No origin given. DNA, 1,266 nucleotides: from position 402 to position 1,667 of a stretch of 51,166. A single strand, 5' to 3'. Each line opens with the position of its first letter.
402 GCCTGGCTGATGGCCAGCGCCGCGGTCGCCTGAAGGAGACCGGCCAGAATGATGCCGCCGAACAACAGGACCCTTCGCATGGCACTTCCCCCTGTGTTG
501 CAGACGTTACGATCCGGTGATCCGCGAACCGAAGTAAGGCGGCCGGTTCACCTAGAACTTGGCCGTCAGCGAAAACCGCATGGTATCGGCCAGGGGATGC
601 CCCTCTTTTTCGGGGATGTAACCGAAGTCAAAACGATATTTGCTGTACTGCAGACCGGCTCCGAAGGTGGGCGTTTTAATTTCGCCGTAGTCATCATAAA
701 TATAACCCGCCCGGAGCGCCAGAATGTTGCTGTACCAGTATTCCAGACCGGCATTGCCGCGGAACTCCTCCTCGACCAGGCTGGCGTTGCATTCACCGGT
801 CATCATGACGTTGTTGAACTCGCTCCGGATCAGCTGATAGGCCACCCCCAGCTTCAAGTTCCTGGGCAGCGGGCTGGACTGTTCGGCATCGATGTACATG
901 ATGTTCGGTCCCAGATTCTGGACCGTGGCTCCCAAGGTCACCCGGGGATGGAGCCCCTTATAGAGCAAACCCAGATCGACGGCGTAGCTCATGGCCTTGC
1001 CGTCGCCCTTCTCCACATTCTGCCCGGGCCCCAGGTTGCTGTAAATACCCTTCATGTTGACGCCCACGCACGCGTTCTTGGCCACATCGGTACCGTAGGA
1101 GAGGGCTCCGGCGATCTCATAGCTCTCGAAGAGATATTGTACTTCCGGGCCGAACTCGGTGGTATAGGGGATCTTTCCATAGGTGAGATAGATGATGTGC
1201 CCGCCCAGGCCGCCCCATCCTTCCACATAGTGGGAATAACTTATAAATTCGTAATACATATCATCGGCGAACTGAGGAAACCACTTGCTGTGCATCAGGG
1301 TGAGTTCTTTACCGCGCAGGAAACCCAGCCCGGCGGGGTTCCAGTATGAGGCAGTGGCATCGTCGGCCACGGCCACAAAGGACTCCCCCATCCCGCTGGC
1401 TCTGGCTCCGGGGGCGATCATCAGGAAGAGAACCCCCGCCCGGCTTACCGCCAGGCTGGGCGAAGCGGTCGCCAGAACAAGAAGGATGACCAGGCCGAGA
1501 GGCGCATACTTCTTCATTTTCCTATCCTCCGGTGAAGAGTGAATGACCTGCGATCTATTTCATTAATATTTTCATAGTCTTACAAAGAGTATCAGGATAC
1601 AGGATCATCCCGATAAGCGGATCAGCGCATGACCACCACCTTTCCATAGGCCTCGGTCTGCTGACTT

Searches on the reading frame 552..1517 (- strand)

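Call 92: search_protein_families(library=pfam, proteins=[window:552-1517:-], max_evalue=0.00001)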
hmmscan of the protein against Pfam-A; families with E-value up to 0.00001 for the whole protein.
window:552-1517:- (321 aa): 2 families
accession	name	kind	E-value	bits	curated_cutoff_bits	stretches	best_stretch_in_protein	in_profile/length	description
PF19572.5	PorV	-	8.7e-24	84.8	27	1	27-248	11-238/243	Type IX secretion system protein PorV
PF03687.19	UPF0164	-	2.9e-06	26.8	21.4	1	29-159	41-164/325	Uncharacterised protein family (UPF0164)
